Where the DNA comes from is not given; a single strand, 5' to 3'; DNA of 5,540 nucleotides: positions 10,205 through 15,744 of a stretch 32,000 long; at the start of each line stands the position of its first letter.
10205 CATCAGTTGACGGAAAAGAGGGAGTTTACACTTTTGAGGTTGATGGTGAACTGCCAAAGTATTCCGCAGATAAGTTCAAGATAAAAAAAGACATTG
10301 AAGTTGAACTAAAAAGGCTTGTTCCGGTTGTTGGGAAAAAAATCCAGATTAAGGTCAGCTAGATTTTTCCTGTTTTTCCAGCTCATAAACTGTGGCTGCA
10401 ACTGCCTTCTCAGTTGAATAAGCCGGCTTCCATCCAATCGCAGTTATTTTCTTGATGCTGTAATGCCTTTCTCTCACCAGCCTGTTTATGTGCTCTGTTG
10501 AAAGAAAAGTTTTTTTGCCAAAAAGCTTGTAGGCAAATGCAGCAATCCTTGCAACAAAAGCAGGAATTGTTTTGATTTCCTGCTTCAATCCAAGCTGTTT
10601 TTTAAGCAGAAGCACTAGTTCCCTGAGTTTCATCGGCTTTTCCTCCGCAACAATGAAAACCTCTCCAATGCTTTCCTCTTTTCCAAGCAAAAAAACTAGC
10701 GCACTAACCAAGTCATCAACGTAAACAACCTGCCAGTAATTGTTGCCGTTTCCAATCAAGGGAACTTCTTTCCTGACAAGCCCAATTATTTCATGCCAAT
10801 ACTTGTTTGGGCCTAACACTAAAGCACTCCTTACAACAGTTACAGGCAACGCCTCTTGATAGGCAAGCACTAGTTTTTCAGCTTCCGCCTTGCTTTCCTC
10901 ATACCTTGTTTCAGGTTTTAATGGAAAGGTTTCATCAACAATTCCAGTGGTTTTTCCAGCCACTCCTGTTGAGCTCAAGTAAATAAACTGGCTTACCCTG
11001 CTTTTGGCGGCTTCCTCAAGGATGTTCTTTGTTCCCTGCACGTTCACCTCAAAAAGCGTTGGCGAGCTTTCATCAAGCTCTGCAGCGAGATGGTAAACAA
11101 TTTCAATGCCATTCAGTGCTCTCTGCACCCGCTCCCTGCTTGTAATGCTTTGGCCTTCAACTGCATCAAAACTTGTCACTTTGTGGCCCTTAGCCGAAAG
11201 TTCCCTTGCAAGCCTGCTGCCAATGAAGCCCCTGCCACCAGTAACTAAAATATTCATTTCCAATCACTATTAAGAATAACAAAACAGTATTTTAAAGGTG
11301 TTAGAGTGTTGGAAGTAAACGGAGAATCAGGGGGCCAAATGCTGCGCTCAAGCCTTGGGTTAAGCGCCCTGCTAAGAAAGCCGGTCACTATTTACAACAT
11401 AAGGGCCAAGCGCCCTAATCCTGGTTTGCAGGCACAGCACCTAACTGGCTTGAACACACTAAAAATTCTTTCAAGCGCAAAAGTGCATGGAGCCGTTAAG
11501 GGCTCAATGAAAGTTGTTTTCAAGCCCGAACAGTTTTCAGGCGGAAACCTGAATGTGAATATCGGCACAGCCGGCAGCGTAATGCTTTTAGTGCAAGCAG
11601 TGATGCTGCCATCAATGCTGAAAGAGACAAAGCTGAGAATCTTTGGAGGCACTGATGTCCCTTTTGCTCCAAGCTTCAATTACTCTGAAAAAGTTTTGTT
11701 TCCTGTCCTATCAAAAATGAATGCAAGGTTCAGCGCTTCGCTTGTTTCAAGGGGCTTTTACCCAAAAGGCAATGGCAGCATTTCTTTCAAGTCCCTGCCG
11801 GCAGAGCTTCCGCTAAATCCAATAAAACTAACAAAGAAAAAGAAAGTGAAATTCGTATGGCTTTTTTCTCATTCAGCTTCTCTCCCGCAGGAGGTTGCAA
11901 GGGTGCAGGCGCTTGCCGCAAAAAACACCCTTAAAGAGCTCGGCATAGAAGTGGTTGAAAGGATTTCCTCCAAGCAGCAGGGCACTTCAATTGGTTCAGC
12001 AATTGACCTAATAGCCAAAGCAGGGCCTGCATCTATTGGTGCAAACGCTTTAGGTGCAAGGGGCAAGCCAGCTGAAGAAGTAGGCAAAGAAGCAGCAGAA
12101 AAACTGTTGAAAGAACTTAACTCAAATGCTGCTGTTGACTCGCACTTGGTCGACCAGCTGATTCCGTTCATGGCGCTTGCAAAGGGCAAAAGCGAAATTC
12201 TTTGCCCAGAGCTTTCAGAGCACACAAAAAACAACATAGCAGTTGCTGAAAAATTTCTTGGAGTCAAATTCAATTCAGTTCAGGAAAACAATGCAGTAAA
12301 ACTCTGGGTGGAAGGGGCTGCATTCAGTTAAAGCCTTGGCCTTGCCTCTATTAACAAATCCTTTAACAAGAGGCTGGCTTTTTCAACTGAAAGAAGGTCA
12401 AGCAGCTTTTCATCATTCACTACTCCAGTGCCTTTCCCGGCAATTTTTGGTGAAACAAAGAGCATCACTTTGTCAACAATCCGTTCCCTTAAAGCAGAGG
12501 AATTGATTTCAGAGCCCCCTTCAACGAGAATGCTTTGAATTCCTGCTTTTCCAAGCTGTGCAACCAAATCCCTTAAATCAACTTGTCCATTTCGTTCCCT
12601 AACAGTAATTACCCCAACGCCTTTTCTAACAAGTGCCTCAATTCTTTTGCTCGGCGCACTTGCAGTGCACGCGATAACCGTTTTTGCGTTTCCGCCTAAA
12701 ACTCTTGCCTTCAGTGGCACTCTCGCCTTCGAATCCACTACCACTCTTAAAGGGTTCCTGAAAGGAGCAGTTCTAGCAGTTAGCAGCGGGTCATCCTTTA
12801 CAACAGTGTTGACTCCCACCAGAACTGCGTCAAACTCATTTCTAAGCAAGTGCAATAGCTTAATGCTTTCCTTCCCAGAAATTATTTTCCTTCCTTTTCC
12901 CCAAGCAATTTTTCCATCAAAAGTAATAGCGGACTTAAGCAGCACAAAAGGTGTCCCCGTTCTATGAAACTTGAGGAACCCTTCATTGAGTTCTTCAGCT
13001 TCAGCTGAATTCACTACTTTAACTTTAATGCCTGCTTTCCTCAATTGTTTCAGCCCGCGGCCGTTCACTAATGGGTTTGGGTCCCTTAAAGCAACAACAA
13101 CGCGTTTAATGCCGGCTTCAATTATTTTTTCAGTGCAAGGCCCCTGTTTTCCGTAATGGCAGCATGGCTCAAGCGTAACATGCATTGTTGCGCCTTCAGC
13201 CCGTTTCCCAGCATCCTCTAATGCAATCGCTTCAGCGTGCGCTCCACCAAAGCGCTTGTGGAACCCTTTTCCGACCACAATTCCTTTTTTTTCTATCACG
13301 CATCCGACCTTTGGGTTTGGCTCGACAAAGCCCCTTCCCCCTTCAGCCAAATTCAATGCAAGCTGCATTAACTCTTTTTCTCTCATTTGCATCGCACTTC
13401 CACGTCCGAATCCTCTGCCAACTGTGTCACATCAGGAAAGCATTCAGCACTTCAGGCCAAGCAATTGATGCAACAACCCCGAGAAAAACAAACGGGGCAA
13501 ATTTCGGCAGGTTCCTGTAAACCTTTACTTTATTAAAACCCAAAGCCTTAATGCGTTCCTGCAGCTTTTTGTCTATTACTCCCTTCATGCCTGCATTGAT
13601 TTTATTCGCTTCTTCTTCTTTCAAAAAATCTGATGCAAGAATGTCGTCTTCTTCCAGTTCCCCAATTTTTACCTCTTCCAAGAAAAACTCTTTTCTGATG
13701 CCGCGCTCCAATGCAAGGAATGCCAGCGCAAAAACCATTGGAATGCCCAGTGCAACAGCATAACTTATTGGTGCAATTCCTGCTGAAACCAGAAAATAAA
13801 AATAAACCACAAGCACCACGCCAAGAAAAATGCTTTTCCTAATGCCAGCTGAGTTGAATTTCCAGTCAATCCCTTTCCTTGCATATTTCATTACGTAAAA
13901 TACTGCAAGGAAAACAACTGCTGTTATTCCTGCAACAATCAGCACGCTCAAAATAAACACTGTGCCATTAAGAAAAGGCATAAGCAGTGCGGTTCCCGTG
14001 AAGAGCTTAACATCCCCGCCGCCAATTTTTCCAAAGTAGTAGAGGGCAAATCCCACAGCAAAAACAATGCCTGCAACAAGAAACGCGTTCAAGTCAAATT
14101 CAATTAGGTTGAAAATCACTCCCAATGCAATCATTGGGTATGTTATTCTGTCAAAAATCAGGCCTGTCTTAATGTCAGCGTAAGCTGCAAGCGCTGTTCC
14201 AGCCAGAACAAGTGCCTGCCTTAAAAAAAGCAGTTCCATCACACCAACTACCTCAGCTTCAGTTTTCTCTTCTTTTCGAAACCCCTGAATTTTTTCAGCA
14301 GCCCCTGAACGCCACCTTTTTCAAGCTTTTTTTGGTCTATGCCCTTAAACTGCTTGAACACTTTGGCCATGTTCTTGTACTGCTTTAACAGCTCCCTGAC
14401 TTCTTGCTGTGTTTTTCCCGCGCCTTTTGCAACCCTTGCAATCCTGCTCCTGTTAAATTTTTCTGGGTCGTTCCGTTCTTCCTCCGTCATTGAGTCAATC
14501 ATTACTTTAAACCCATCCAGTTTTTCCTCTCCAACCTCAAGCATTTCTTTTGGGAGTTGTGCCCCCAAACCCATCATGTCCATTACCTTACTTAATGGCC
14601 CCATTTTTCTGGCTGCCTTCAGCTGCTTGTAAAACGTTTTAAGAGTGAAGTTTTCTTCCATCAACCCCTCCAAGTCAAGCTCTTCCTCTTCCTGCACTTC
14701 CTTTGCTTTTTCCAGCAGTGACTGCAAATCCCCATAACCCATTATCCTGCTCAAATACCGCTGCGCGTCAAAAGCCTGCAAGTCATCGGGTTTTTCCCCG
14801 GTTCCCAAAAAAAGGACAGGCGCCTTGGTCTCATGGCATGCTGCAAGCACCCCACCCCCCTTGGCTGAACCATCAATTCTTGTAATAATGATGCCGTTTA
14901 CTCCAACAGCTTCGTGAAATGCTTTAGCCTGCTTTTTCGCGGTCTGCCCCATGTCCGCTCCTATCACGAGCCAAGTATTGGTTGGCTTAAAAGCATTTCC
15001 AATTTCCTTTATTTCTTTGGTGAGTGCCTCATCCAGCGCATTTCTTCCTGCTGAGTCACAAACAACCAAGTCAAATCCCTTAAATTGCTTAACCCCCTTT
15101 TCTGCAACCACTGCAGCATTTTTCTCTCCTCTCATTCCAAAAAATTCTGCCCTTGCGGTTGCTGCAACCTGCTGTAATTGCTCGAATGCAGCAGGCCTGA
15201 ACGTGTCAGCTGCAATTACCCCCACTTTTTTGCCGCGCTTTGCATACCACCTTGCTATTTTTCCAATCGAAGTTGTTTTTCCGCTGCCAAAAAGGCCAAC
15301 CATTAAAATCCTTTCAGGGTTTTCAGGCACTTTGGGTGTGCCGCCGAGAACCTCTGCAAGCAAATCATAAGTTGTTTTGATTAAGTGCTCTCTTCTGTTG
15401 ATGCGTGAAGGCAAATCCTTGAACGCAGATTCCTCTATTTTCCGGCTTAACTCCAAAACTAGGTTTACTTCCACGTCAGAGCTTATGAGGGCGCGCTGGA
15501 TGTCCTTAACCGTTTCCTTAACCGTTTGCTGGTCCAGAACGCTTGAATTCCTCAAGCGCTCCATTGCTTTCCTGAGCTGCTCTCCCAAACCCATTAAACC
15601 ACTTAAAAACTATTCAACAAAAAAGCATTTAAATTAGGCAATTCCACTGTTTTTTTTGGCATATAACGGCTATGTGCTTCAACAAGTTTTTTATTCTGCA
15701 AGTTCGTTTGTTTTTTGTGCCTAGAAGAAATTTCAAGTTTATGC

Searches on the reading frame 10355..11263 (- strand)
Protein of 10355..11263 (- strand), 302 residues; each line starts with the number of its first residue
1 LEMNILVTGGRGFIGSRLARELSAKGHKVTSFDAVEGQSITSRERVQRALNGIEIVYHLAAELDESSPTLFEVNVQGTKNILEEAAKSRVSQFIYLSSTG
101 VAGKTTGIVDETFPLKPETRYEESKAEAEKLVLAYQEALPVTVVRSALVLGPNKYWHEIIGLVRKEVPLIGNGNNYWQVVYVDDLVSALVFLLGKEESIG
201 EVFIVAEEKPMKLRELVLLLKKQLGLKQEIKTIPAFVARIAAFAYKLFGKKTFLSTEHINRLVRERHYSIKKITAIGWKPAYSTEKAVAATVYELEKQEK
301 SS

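Call 9: search_protein_families(library=pfam, proteins=[window:10355-11263:-], max_evalue=0.001)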
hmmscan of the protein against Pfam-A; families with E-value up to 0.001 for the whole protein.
window:10355-11263:- (302 aa): 7 families
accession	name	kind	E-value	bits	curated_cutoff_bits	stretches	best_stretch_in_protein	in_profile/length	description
PF01370.27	Epimerase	-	1.6e-36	126.3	20.9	1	5-205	1-239/240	NAD dependent epimerase/dehydratase family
PF01073.25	3Beta_HSD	-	1.2e-25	90.6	22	1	6-230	1-274/280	3-beta hydroxysteroid dehydrogenase/isomerase family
PF16363.11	GDP_Man_Dehyd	-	1.3e-21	77.8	27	2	40-289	61-330/332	GDP-mannose 4,6 dehydratase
PF07993.18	NAD_binding_4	-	1.9e-16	60.5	20.1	1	43-151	79-209/258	Male sterility protein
PF04321.23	RmlD_sub_bind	-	2.1e-16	60.3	27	1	3-154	1-158/287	RmlD substrate binding domain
PF13460.12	NAD_binding_10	-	1.1e-09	38.9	27.2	1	9-147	1-144/184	NAD(P)H-binding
PF02719.21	Polysacc_synt_2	-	3e-09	36.9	20.2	1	39-98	62-128/293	Polysaccharide biosynthesis protein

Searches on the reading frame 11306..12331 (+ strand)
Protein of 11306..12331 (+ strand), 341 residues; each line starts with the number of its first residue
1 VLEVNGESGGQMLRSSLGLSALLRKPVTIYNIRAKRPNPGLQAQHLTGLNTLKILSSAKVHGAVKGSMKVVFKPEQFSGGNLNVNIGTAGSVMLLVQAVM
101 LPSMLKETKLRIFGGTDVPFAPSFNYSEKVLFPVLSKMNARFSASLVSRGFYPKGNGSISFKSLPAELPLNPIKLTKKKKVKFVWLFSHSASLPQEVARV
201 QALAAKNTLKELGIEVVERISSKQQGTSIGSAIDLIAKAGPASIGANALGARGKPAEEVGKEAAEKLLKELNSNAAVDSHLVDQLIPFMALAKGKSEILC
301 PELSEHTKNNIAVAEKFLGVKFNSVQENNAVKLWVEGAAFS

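Call 9: search_protein_families(library=pfam, proteins=[window:11306-12331:+], max_evalue=0.001)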
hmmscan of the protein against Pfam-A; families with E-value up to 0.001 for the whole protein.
window:11306-12331:+ (341 aa): 2 families
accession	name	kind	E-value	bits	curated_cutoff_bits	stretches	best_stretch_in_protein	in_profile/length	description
PF01137.26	RTC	-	3.5e-72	242.6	27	1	6-323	2-220/221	RNA 3'-terminal phosphate cyclase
PF05189.18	RTC_insert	-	5.2e-16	59.4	23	1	178-271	3-101/102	RNA 3'-terminal phosphate cyclase (RTC), insert domain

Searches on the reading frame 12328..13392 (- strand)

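Call 8: search_protein_families(library=pfam, proteins=[window:12328-13392:-], max_evalue=0.001)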
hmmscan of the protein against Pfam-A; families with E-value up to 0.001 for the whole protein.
window:12328-13392:- (354 aa): 4 families
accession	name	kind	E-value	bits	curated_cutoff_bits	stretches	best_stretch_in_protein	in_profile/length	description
PF01872.23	RibD_C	-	4.4e-43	147.8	24.1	1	148-334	1-181/197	RibD C-terminal domain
PF00383.29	dCMP_cyt_deam_1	-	3.4e-18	65.9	25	1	5-101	4-101/102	Cytidine and deoxycytidylate deaminase zinc-binding region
PF14437.12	MafB19-deam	-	3.2e-10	40.5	27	1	21-125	17-124/142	MafB19-like deaminase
PF18785.7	Inv-AAD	-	8.5e-06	26.1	26.5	1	68-133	54-123/129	Invertebrate-AID/APOBEC-deaminase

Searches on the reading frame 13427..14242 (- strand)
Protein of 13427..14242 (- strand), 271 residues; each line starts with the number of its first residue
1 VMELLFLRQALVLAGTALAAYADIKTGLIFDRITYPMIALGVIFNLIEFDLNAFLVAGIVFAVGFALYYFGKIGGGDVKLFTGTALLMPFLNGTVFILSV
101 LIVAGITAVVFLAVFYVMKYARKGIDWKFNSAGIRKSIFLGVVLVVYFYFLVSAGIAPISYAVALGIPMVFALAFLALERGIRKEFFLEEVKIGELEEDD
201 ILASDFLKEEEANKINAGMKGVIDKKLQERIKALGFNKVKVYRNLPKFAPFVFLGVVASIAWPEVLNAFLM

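Call 8: search_protein_families(library=pfam, proteins=[window:13427-14242:-], max_evalue=0.001)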
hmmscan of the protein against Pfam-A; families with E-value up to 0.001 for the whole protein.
window:13427-14242:- (271 aa): 1 family
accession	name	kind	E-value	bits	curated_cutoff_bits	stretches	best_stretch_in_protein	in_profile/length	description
PF01478.23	Peptidase_A24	-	8.8e-13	49.1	26.5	1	12-108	3-103/104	Type IV leader peptidase family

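Call 51: search_solved_structures(query=window:13427-14242:-, max_evalue=1, show_alignments=1)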
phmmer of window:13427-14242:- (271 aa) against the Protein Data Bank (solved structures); distinct sequences matched with E-value up to 1: 0.

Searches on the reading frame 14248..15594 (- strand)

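Call 8: search_protein_families(library=pfam, proteins=[window:14248-15594:-], max_evalue=0.001)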
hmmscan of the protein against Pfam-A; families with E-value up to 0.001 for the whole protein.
window:14248-15594:- (448 aa): 7 families
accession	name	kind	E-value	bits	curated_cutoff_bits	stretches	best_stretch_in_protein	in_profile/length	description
PF00448.28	SRP54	-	3.9e-65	219.6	22.7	1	94-285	2-195/196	SRP54-type protein, GTPase domain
PF02978.25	SRP_SPB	-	1.6e-28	99.3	27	1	315-412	1-90/91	Signal peptide binding domain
PF02881.24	SRP54_N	-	2.9e-12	47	22.4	1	3-77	1-73/75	SRP54-type protein, helical bundle domain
PF01656.29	CbiA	-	1.1e-05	25.8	25.4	1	103-263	9-106/125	CobQ/CobB/MinD/ParA nucleotide binding domain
PF03308.22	MeaB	-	0.00067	19.2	23.1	0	93-131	33-71/273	Methylmalonyl Co-A mutase-associated GTPase MeaB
PF13604.12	AAA_30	-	0.00092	19.4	27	0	97-183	22-98/191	AAA domain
PF25199.1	nSTAND_NTPase5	-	0.00099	19.4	34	0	78-143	28-93/145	Novel STAND NTPase 5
